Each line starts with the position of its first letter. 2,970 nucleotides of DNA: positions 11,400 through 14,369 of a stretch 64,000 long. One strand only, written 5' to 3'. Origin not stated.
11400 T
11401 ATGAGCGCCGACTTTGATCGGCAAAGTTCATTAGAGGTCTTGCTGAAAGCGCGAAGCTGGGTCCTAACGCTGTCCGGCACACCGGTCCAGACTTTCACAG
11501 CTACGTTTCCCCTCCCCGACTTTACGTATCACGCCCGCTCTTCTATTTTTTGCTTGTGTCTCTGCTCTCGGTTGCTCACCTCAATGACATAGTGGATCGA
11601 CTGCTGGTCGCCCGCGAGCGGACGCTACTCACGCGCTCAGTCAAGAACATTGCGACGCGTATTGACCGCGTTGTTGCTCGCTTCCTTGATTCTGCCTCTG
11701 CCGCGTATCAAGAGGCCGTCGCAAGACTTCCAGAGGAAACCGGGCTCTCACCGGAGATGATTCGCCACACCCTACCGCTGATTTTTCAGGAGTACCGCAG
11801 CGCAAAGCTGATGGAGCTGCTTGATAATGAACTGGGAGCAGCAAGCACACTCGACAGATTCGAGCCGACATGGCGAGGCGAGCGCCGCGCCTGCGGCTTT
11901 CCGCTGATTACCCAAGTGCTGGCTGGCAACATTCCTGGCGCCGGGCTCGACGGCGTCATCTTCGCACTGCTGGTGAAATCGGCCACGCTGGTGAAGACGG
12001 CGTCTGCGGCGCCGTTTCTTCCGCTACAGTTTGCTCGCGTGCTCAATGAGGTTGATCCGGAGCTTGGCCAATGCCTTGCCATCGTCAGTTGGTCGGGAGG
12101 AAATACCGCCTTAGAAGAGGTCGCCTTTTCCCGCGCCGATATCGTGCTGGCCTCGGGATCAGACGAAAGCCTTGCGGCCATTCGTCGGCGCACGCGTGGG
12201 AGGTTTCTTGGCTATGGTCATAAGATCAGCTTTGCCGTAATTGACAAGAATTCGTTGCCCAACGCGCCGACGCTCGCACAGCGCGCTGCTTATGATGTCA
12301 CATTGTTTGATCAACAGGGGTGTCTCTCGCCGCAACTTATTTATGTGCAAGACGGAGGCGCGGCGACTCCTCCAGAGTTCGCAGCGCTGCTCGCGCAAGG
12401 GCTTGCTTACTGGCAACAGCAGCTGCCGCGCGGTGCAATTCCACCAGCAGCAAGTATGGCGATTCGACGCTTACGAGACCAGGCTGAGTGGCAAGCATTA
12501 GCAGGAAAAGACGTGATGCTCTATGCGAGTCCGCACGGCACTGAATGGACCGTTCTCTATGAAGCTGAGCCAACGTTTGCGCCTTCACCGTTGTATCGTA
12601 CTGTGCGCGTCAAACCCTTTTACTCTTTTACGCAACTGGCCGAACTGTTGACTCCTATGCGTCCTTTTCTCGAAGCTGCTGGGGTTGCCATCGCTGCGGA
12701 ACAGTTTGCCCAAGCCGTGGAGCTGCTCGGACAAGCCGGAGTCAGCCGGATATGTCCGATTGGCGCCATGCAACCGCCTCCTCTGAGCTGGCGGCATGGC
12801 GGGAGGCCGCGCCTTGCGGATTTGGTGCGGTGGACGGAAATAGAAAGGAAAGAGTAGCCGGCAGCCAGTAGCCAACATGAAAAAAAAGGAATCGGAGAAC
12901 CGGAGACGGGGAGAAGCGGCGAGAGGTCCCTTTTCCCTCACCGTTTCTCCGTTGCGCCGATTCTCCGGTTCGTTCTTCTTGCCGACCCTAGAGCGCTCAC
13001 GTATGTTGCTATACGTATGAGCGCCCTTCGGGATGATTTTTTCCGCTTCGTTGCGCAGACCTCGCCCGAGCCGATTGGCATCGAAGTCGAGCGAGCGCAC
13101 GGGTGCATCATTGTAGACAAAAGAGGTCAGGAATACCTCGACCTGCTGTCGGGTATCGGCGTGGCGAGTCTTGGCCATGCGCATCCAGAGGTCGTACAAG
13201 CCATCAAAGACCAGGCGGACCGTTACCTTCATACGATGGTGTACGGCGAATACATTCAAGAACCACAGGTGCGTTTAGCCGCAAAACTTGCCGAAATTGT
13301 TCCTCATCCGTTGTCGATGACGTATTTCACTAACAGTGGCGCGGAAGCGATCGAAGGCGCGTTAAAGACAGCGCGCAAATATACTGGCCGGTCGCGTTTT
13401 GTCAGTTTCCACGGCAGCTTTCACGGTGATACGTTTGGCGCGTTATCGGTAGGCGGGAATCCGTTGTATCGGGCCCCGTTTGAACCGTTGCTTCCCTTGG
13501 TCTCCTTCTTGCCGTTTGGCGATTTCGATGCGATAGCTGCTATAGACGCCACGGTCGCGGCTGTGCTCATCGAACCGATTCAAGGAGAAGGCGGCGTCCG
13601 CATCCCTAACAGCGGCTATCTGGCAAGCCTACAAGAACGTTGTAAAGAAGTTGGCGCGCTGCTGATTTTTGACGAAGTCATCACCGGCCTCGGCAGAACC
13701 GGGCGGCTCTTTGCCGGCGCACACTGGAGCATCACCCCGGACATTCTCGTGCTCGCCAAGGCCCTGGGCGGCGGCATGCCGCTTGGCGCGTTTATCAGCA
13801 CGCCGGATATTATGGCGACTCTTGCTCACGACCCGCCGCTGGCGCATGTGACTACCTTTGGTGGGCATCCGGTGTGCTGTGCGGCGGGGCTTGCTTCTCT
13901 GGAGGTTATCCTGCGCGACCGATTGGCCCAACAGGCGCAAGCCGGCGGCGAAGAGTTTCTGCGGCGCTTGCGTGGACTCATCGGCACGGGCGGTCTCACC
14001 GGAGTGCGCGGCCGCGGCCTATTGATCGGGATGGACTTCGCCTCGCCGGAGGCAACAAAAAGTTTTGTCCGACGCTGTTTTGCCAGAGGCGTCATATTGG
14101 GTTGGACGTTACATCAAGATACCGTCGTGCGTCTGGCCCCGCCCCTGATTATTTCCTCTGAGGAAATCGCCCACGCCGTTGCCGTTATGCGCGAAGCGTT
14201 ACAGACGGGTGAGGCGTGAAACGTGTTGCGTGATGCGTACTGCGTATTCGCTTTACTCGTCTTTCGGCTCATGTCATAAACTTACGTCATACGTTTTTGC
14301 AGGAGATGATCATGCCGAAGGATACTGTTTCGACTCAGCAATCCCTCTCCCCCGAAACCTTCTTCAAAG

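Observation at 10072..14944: LuxE/LuxC fatty-acid-reductase pair coupled to an omega-type aminotransferase and SCP2, with no luxA/B/D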

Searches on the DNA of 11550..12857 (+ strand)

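Call 22: search_rna_families(sources=[L078, L083, L084, L069, L065, L073, L080, L082], threshold=gathering)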
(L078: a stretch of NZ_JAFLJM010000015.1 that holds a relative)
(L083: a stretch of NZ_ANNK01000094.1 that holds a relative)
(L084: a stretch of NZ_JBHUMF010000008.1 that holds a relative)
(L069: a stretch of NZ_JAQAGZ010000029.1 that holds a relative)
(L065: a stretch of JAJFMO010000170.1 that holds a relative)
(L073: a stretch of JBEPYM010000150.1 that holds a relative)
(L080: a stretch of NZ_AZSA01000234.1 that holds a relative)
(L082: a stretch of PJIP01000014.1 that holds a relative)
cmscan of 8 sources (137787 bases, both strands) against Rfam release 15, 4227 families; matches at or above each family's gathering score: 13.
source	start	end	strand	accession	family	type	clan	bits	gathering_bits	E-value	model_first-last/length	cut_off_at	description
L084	8492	8597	+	RF00059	TPP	Cis-reg; riboswitch;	-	89.8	54.3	3e-16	1-105/105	no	TPP riboswitch aptamer (THI element)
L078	8576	8681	+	RF00059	TPP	Cis-reg; riboswitch;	-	77.4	54.3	3.3e-13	1-105/105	no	TPP riboswitch aptamer (THI element)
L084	14830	14932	+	RF00059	TPP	Cis-reg; riboswitch;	-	73.9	54.3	2.3e-12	1-105/105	no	TPP riboswitch aptamer (THI element)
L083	14980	15064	+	RF01786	c-di-GMP-II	Cis-reg; riboswitch;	CL00127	70.4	53.5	1.9e-13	1-84/84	no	Cyclic di-GMP-II riboswitch aptamer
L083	8387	8492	+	RF00059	TPP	Cis-reg; riboswitch;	-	70.4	54.3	1.7e-11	1-105/105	no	TPP riboswitch aptamer (THI element)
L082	6801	6903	-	RF00059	TPP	Cis-reg; riboswitch;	-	66.4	54.3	1.6e-10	1-105/105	no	TPP riboswitch aptamer (THI element)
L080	3024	3132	+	RF00059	TPP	Cis-reg; riboswitch;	-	64.2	54.3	5.7e-10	1-105/105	no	TPP riboswitch aptamer (THI element)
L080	6847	6949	-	RF00059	TPP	Cis-reg; riboswitch;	-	63.8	54.3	7.3e-10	1-105/105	no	TPP riboswitch aptamer (THI element)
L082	3021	3129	+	RF00059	TPP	Cis-reg; riboswitch;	-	60.9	54.3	3.8e-09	1-105/105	no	TPP riboswitch aptamer (THI element)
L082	7040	7151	+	RF00059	TPP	Cis-reg; riboswitch;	-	60.6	54.3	4.6e-09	1-105/105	no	TPP riboswitch aptamer (THI element)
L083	3530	3618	-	RF01410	BsrC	Gene; sRNA;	-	60.1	38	1.2e-07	1-87/87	no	BsrC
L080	7085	7199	+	RF00059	TPP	Cis-reg; riboswitch;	-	59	54.3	1.1e-08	1-105/105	no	TPP riboswitch aptamer (THI element)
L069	7152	7263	+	RF00059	TPP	Cis-reg; riboswitch;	-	56.4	54.3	4.8e-08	1-105/105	no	TPP riboswitch aptamer (THI element)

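Call 33: search_rna_families(sources=[L057, L059, L062, L064, L066, L074, L076], threshold=gathering)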
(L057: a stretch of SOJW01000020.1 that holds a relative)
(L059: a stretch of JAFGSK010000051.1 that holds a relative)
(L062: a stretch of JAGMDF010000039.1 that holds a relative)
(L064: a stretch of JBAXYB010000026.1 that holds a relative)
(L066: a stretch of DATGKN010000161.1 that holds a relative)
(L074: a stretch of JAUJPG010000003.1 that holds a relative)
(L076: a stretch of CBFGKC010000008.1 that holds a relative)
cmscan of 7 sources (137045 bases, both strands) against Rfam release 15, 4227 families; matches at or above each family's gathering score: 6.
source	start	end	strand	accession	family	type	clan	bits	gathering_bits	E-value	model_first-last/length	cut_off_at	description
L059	13378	13451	+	RF00005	tRNA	Gene; tRNA;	CL00001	71.9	29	2e-13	1-71/71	no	tRNA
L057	12642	12713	+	RF00005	tRNA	Gene; tRNA;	CL00001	71.8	29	2.2e-13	1-71/71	no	tRNA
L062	12657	12728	+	RF00005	tRNA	Gene; tRNA;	CL00001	71.3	29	2.9e-13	1-71/71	no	tRNA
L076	12963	13034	-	RF00005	tRNA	Gene; tRNA;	CL00001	68.6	29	1.6e-12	1-71/71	no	tRNA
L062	1993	2065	-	RF00005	tRNA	Gene; tRNA;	CL00001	67.8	29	2.8e-12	1-71/71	no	tRNA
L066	7265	7376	+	RF00059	TPP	Cis-reg; riboswitch;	-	58.2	54.3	1.7e-08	1-105/105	no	TPP riboswitch aptamer (THI element)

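Call 53: search_rna_families(sources=[L077, L081, L079, L071, L072, L067, L058, L060, L070, L075, L043, L045, L053, L056, L051], threshold=gathering)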
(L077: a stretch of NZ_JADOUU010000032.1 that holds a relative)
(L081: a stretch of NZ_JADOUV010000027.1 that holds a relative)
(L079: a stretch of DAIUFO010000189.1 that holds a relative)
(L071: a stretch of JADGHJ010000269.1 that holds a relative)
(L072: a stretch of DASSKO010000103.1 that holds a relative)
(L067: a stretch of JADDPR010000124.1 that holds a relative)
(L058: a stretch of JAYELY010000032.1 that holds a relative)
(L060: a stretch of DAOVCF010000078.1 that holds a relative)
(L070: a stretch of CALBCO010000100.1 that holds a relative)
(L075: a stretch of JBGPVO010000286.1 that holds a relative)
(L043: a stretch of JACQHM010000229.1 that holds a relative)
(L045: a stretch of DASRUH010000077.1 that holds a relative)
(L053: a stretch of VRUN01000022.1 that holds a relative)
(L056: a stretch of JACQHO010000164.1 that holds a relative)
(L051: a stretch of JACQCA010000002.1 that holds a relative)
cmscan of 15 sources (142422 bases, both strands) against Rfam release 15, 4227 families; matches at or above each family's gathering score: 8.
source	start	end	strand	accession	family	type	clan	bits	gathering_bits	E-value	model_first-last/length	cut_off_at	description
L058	9386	9457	+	RF00005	tRNA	Gene; tRNA;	CL00001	71.8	29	2.2e-13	1-71/71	no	tRNA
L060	8433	8504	+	RF00005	tRNA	Gene; tRNA;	CL00001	71.3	29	3e-13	1-71/71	no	tRNA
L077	5595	5697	-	RF00059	TPP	Cis-reg; riboswitch;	-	65.9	54.3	2.3e-10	1-105/105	no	TPP riboswitch aptamer (THI element)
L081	3998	4100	-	RF00059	TPP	Cis-reg; riboswitch;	-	63.3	54.3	1e-09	1-105/105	no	TPP riboswitch aptamer (THI element)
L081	173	281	+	RF00059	TPP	Cis-reg; riboswitch;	-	62.8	54.3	1.3e-09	1-105/105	no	TPP riboswitch aptamer (THI element)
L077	5831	5945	+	RF00059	TPP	Cis-reg; riboswitch;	-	61.5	54.3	2.8e-09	1-105/105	no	TPP riboswitch aptamer (THI element)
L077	1831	1939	+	RF00059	TPP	Cis-reg; riboswitch;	-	59.8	54.3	7.4e-09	1-105/105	no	TPP riboswitch aptamer (THI element)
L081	4235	4349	+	RF00059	TPP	Cis-reg; riboswitch;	-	58.6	54.3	1.4e-08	1-105/105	no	TPP riboswitch aptamer (THI element)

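Call 87: search_rna_families(sources=[L042, L088, L089, L090, L104, L110, L133, L118], threshold=gathering)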
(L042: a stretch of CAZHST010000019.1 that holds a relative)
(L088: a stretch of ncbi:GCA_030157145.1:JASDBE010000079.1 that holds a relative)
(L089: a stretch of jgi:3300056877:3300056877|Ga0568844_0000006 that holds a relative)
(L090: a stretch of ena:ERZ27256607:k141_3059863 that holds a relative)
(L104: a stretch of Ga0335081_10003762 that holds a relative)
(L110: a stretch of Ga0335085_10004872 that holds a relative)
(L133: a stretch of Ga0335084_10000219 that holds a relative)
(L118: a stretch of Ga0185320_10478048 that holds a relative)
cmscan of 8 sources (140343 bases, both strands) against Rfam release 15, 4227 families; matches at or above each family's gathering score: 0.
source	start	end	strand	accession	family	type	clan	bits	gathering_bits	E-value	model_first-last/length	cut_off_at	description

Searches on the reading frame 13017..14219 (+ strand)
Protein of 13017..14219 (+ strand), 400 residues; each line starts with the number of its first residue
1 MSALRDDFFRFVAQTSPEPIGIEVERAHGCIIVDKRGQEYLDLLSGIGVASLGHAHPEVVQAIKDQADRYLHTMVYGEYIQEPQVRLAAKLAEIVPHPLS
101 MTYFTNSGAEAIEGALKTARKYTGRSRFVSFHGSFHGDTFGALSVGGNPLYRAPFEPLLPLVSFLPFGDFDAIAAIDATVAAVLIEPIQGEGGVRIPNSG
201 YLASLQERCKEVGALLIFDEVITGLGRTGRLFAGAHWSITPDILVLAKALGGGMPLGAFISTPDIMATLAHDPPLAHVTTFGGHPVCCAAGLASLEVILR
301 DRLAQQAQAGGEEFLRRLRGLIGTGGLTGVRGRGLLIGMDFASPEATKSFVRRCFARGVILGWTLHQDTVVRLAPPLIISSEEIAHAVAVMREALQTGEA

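Call 5: search_protein_families(library=pfam, proteins=[window:13017-14219:+], max_evalue=0.01)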
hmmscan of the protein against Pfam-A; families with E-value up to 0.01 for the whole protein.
window:13017-14219:+ (400 aa): 1 family
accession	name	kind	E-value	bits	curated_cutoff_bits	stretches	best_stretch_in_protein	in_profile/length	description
PF00202.27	Aminotran_3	-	8.5e-107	357.8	30.5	1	18-395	7-403/403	Aminotransferase class-III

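Call 6: search_protein_families(library=ncbifam, proteins=[window:13017-14219:+], max_evalue=0.01)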
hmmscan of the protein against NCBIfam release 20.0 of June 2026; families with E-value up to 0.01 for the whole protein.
window:13017-14219:+ (400 aa): 69 families (the best 25 are shown)
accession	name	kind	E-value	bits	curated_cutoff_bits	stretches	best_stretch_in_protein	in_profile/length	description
TIGR00707.1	argD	subfamily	3e-113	378.5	410.05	1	21-395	10-380/381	acetylornithine/succinylornithine family transaminase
NF002874.0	PRK03244.1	equivalog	4.9e-113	377.9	457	1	22-397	27-394/399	acetylornithine transaminase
NF005993.0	PRK08117.1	subfamily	5.2e-106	354.8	574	2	178-397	206-429/433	aspartate aminotransferase family protein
NF004426.0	PRK05769.1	equivalog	9.8e-104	347.6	552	2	179-397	221-439/441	acetyl ornithine aminotransferase family protein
NF008570.0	PRK11522.1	equivalog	6.9e-103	344.7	612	1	27-396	75-455/464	putrescine aminotransferase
NF002325.0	PRK01278.1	subfamily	2.2e-96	322.9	372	1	20-397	13-388/395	acetylornithine transaminase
NF053554.1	prodigi_MAP_PigE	equivalog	1.1e-93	315.2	850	1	25-344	405-730/837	prodigiosin MAP biosynthesis aminotransferase PigE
NF002797.0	PRK02936.1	equivalog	3.9e-93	312.2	496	1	21-397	12-379/385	acetylornithine transaminase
NF042418.1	LysJ_Th_th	equivalog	4.8e-90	302.2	700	1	24-395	22-385/386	[LysW]-aminoadipate semialdehyde transaminase LysJ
TIGR03372.1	putres_am_tran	equivalog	5.4e-88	295.8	658.65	1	30-394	67-441/442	putrescine aminotransferase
NF045491.1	LysJ_Sulfobales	equivalog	8.8e-87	291.5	700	1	21-399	11-381/386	[LysW]-aminoadipate semialdehyde/glutamate semialdehyde transaminase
NF003468.0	PRK05093.1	subfamily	1.2e-85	287.7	522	1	24-396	27-400/405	acetylornithine/succinyldiaminopimelate transaminase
TIGR03246.1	arg_catab_astC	subfamily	5.5e-84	282.4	609.95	1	20-395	17-393/397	acetylornithine/succinylornithine family transaminase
NF006228.0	PRK08360.1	equivalog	7.2e-83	278.7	608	2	178-399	203-428/443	aspartate aminotransferase family protein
TIGR00508.1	bioA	equivalog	1.5e-82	277.4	405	1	20-395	13-418/419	adenosylmethionine--8-amino-7-oxononanoate transaminase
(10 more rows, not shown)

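Call 28: search_solved_structures(query=window:13017-14219:+, max_evalue=1e-40)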
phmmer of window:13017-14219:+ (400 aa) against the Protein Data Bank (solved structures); distinct sequences matched with E-value up to 1e-40: 99 (the best 60 are shown).
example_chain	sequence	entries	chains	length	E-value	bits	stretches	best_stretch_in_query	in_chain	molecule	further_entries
4uox_A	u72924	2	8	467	5.4e-84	285.6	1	31-395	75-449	PUTRESCINE AMINOTRANSFERASE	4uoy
5h7d_A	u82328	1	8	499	6.7e-84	285.3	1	31-395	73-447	Putrescine aminotransferase,Immunoglobulin G-binding protein A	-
8cpl_A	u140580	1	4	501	6.8e-84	285.3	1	31-395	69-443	Putrescine aminotransferase,Immunoglobulin G-binding protein A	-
5x3f_A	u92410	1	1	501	6.8e-84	285.3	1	31-395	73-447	Putrescine aminotransferase,Immunoglobulin G-binding protein A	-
8r2p_A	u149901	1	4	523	7.7e-84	285.1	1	31-395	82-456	Putrescine aminotransferase,Immunoglobulin G-binding protein A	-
2eh6_A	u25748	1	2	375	3.3e-80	273.1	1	22-395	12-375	Acetylornithine aminotransferase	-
1vef_A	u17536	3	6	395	4.4e-80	272.7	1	24-394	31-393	Acetylornithine/acetyl-lysine aminotransferase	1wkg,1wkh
7nn1_A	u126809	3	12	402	6.1e-75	255.8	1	24-391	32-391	Acetylornithine aminotransferase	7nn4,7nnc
8ht2_A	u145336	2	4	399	1.2e-72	248.3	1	22-395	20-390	Acetylornithine aminotransferase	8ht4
2e54_A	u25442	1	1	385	2.2e-71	244.1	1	29-396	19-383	Acetylornithine aminotransferase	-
3ruy_A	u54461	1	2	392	2.3e-71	244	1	18-390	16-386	Ornithine aminotransferase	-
2ord_A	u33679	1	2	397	2.4e-71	243.9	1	28-396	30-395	Acetylornithine aminotransferase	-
4adb_A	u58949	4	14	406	1.8e-70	241.1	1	24-386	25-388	SUCCINYLORNITHINE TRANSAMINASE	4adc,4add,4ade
4jf1_A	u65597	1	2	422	7.3e-67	229.2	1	26-387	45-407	Acetylornithine/succinyldiaminopimelate aminotransferase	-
4jex_A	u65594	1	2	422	1.2e-66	228.5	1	26-387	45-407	Acetylornithine/succinyldiaminopimelate aminotransferase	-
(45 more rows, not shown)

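Call 39: find_homologous_proteins(query=window:13017-14219:+)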
Query window:13017-14219:+ (400 aa): 8000 proteins with E <= 0.001 among 8000 candidates; the best 120 are listed.
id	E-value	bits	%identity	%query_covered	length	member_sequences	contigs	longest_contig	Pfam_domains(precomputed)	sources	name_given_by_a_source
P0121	3.0e-263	891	100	100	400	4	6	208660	PF00202.28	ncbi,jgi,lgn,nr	ncbi:MAG TPA: aspartate aminotransferase family protein [Methylomirabilota bacterium]|jgi:acetylorni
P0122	3.7e-221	752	84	99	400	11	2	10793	PF00202.28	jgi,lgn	jgi:acetylornithine/succinyldiaminopimelate/putrescine aminotransferase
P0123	1.1e-220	751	83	100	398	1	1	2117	PF00202.28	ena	-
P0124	1.2e-219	747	83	100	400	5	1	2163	PF00202.28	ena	-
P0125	3.0e-217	739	82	99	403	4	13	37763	PF00202.28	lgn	-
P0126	6.2e-217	738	83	100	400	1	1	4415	PF00202.28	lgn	-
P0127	4.7e-216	735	82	100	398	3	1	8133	PF00202.28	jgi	jgi:acetylornithine/succinyldiaminopimelate/putrescine aminotransferase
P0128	5.8e-214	728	80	100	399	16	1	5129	PF00202.28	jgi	-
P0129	5.3e-213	725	81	99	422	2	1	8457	PF00202.28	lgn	-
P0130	2.7e-212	723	80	99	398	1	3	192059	PF00202.28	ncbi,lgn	-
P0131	7.4e-212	721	80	99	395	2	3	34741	PF00202.28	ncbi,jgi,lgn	ncbi:MAG: aspartate aminotransferase family protein [Thermodesulfobacteriota bacterium]|jgi:acetylor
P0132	1.0e-211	721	79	99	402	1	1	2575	PF00202.28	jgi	jgi:acetylornithine/succinyldiaminopimelate/putrescine aminotransferase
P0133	6.2e-211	718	79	99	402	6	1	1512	PF00202.28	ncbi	-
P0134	1.1e-210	718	79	100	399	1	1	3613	PF00202.28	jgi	-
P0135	1.9e-210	717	79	99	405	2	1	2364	PF00202.28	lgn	-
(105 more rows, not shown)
